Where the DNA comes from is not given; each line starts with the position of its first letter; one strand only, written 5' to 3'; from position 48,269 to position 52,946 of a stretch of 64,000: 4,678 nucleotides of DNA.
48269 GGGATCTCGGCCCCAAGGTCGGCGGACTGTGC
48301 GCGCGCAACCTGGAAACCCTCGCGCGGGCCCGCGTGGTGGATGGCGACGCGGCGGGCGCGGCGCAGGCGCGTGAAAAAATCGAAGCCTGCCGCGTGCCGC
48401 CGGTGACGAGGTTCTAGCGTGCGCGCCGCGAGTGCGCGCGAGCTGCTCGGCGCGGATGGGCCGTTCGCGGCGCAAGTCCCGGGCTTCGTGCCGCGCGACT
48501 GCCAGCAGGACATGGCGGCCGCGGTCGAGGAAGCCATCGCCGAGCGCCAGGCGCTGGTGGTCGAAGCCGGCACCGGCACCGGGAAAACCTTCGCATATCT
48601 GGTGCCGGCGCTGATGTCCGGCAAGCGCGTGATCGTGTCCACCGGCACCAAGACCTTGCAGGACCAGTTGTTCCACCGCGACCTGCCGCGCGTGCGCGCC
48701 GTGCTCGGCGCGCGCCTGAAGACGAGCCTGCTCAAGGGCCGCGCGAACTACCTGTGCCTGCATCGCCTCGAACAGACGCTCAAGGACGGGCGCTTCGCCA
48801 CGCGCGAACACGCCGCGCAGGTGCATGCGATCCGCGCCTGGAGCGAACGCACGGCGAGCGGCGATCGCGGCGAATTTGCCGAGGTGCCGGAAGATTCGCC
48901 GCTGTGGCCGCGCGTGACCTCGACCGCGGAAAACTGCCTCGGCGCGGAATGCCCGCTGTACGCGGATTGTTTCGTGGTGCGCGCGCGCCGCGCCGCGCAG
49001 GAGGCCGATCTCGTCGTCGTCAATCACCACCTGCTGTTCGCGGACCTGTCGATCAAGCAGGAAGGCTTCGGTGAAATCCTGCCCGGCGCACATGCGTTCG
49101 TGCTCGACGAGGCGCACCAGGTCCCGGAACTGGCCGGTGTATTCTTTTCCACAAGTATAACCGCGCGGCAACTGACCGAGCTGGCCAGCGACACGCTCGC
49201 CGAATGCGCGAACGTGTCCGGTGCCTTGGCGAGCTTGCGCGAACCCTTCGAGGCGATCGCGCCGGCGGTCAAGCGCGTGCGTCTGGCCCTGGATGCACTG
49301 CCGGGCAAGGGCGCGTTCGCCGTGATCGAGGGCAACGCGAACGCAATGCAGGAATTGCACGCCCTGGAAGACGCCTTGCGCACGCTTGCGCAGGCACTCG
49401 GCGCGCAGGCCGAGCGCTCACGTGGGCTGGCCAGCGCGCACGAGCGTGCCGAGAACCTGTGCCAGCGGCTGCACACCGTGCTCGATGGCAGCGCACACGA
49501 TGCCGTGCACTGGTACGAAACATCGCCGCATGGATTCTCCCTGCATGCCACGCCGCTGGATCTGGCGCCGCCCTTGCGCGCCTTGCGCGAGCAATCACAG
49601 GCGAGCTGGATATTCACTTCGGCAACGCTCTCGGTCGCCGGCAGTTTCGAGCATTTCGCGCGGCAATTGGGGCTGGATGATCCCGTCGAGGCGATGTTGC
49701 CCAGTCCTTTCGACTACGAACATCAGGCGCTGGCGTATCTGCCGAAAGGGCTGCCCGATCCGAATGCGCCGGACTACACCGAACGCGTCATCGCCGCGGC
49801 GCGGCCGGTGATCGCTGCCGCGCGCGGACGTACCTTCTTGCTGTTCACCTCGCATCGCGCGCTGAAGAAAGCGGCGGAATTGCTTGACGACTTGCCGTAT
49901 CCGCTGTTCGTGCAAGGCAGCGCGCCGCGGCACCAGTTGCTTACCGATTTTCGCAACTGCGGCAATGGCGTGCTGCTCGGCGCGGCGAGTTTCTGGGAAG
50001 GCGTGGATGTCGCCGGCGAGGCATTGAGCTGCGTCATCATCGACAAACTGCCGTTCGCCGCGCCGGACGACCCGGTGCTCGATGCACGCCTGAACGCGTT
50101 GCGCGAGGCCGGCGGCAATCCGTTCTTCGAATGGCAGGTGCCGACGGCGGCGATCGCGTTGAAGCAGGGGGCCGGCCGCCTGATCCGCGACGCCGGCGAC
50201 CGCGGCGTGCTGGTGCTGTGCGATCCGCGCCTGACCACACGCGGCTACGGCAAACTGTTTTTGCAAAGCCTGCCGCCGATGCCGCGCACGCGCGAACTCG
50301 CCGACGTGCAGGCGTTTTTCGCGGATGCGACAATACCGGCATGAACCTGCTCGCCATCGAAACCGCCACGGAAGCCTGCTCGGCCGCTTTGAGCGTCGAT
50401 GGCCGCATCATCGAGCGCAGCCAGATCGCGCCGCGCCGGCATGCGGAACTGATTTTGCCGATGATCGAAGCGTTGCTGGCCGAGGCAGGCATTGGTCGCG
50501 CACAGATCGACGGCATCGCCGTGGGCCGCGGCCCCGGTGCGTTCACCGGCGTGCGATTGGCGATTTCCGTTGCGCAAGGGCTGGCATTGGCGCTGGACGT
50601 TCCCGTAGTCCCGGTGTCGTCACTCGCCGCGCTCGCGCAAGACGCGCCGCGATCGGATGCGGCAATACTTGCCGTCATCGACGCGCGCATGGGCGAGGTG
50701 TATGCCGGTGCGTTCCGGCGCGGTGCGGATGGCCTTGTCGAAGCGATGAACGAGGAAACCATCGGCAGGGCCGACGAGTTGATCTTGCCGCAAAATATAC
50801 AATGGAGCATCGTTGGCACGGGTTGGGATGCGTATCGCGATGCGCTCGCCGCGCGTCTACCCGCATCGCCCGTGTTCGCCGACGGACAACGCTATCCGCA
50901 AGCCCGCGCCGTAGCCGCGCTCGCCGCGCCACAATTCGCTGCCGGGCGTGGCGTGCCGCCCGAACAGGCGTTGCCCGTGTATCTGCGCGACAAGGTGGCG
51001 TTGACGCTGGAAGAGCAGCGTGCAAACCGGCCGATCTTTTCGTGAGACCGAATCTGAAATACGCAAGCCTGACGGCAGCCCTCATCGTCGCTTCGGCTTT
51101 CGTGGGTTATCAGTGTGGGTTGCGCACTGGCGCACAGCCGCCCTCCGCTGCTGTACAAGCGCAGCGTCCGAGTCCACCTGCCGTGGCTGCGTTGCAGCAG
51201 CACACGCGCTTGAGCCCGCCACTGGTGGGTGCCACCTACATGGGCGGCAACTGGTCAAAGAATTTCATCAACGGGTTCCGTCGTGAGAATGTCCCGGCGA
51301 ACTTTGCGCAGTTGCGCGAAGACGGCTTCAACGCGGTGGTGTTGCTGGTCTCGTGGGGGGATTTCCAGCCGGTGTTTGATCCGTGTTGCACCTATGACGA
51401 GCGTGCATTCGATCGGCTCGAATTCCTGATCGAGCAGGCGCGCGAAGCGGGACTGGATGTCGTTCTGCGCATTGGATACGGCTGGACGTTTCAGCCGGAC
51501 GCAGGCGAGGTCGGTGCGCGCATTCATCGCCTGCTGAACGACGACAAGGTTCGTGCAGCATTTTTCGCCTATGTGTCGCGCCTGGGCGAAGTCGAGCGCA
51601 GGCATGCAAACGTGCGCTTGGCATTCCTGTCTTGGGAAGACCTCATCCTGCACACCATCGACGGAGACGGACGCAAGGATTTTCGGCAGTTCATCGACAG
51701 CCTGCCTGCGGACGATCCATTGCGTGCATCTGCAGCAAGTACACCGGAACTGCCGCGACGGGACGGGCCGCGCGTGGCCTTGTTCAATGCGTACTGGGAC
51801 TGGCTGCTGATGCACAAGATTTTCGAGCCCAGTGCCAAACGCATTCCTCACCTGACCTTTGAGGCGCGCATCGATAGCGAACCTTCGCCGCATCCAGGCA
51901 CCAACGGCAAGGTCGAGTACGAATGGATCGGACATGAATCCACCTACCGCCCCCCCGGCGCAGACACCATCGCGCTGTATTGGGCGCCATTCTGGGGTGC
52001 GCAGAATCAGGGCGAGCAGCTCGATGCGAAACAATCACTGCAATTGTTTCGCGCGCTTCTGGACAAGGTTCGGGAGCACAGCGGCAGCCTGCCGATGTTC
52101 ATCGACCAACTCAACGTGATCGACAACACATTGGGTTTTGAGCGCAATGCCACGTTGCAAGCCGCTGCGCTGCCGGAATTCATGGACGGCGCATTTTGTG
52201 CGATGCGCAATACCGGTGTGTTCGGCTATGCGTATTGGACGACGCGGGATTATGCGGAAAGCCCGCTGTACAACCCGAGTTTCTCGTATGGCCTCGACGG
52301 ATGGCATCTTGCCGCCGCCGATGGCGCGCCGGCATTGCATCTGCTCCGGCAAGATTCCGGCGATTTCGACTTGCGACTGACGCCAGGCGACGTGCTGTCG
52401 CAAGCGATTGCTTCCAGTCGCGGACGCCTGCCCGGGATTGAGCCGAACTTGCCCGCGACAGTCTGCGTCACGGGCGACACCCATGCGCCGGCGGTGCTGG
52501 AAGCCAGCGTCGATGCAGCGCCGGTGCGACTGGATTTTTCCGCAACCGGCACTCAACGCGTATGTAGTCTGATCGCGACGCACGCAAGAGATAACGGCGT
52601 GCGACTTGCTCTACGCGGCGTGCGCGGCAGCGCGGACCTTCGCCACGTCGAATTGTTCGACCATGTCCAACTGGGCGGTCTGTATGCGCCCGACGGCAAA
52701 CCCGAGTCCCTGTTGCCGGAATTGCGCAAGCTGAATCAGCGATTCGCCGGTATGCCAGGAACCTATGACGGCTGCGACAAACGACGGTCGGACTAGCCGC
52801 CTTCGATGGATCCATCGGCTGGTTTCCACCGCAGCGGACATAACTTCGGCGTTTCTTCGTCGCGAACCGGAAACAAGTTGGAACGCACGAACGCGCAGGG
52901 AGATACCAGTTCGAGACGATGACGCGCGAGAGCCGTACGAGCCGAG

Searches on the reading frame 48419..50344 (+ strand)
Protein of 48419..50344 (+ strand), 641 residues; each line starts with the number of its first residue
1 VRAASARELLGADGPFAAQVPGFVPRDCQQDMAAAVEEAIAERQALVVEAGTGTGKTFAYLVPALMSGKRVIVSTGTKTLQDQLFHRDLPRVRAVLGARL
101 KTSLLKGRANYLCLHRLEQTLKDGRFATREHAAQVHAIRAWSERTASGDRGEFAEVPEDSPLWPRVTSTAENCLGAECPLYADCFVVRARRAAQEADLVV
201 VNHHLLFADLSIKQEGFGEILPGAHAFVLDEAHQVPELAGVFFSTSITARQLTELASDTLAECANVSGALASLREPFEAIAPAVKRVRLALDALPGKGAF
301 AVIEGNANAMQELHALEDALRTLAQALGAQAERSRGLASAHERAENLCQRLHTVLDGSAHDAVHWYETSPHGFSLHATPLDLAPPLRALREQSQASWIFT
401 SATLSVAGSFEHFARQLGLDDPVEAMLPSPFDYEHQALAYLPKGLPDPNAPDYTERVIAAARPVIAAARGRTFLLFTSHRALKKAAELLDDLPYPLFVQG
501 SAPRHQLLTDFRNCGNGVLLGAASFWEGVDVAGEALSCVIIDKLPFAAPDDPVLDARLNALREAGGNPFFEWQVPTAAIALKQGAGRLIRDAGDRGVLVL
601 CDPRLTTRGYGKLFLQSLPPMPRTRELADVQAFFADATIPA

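Call 7: search_protein_families(library=ncbifam, proteins=[window:48419-50344:+], max_evalue=0.001)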
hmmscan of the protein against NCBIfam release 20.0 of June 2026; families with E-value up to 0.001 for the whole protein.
window:48419-50344:+ (641 aa): 8 families
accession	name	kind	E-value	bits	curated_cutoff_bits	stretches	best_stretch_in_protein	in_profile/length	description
NF053712.1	repair_DEAH_YoaA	equivalog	5.1e-263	874.5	680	1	8-635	2-630/630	DNA repair helicase YoaA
NF005981.0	PRK08074.1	equivalog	1.4e-124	417.2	789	2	311-625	581-915/931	ATP-dependent DNA helicase DinG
NF008729.0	PRK11747.1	equivalog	1.8e-115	387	598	2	323-625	384-701/703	ATP-dependent DNA helicase DinG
TIGR01407.1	dinG_rel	hypoth_equivalog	3.9e-96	323.2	547.7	2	393-626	633-875/889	putative DnaQ family exonuclease/DinG family helicase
NF005569.0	PRK07246.1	equivalog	3.2e-42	144.8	794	2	398-618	577-797/820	bifunctional DnaQ family exonuclease/ATP-dependent helicase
TIGR03117.2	cas_csf4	equivalog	7.1e-26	90.6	400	2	20-148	124-250/800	type IV CRISPR-associated DEAD/DEAH-box helicase Csf4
TIGR00604.1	rad3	subfamily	1.2e-11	44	246.95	1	527-606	597-677/706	DNA repair helicase (rad3)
NF041067.1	DpdJ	equivalog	0.0001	20.1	800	1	29-67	154-194/1482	protein DpdJ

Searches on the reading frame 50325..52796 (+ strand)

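Call 6: search_protein_families(library=pfam, proteins=[window:50325-52796:+], max_evalue=0.001)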
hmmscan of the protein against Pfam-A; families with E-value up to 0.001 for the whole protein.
window:50325-52796:+ (823 aa): 0 families

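Call 7: search_protein_families(library=ncbifam, proteins=[window:50325-52796:+], max_evalue=0.001)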
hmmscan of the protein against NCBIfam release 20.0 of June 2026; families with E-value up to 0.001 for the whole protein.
window:50325-52796:+ (823 aa): 0 families

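Call 13: search_protein_families(library=pfam, proteins=[window:50325-52796:+], max_evalue=0.05)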
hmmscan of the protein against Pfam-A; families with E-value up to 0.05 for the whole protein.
window:50325-52796:+ (823 aa): 2 families
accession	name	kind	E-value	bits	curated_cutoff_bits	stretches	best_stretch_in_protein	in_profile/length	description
PF00150.24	Cellulase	-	0.011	15.7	23.5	1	322-383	22-82/272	Cellulase (glycosyl hydrolase family 5)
PF01301.25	Glyco_hydro_35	-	0.036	14.1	27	0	324-384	27-84/319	Glycosyl hydrolases family 35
